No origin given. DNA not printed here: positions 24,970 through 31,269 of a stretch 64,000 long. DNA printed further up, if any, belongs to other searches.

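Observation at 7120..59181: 52-kb single ORF encoding a 17,353-aa pure HEAT-repeat solenoid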

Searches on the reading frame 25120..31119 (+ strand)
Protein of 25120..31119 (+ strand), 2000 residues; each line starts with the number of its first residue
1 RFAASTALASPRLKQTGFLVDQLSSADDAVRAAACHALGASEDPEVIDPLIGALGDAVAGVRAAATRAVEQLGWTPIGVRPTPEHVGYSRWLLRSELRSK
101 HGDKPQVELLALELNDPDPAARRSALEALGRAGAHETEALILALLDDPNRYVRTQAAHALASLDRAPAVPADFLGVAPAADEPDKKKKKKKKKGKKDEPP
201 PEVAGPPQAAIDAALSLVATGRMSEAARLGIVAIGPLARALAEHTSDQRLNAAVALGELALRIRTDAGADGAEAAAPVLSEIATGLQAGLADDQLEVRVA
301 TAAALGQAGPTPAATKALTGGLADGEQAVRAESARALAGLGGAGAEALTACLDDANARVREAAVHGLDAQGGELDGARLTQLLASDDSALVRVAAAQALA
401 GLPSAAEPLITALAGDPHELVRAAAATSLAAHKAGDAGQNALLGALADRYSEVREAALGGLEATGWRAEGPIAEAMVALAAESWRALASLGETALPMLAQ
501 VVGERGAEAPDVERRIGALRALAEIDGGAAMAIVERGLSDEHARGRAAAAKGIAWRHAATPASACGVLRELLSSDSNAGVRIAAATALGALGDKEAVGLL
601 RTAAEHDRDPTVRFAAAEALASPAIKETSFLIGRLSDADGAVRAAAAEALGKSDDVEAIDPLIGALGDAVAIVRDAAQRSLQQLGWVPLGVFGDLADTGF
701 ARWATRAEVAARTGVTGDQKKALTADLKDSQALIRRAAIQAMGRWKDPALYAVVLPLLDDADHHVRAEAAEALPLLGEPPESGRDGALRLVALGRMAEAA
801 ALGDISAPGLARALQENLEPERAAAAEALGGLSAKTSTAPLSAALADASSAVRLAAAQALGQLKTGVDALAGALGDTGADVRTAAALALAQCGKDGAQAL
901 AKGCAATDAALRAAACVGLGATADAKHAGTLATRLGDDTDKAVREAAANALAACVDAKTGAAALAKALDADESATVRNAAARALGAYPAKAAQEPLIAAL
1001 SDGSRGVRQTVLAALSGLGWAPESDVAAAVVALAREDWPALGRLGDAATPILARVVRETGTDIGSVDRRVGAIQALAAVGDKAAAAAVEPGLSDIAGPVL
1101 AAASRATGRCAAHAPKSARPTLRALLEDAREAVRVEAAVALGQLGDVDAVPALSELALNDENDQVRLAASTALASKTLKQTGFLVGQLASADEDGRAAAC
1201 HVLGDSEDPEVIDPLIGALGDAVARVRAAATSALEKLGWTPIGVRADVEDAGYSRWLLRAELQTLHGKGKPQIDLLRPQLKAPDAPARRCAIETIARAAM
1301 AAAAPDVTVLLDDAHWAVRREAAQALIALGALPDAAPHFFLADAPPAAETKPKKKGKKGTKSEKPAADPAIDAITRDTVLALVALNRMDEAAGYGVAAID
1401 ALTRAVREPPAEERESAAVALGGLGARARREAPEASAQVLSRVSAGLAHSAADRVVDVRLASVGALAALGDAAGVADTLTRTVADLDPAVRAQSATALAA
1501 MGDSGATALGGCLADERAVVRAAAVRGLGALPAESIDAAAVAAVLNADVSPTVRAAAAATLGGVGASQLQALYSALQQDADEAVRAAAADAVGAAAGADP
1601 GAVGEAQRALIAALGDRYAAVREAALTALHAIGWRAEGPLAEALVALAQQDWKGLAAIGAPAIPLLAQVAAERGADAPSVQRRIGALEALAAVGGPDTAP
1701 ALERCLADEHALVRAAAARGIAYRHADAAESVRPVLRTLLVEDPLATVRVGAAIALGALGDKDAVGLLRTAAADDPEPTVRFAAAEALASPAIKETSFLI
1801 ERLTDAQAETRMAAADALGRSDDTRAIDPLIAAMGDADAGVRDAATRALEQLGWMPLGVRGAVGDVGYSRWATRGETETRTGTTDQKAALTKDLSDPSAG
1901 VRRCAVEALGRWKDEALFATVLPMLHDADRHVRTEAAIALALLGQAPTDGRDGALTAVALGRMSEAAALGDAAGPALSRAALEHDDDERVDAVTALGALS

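Call 6: search_protein_families(library=pfam, proteins=[window:25120-31119:+], max_evalue=0.01)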
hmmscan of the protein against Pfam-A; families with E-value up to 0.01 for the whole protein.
window:25120-31119:+ (2000 aa): 8 families
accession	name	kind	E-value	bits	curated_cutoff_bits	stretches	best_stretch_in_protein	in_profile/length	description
PF13646.12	HEAT_2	-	1.6e-164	535.1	27.7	21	538-621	8-88/88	HEAT repeats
PF02985.28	HEAT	-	8.5e-91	289.5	23.5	0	841-863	5-27/31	HEAT repeat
PF13513.12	HEAT_EZ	-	2.5e-21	76.1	27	0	943-986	3-54/55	HEAT-like repeat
PF12717.13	Cnd1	-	7.3e-18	65.6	26.4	0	1120-1175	24-84/162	non-SMC mitotic condensation complex subunit 1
PF03130.22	HEAT_PBS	-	9.4e-15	53.9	20.9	5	1133-1157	1-25/27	PBS lyase HEAT-like repeat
PF21581.3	SCD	-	1.5e-13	51.2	27.5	0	728-773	1-54/75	Stromalin conservative domain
PF25786.1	HEAT_GCN1_C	-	5.6e-06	26.9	27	0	967-1050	34-123/151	GCN1-like, C-terminal HEAT repeats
PF01602.26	Adaptin_N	-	1.8e-05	24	37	0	113-165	87-143/524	Adaptin N terminal region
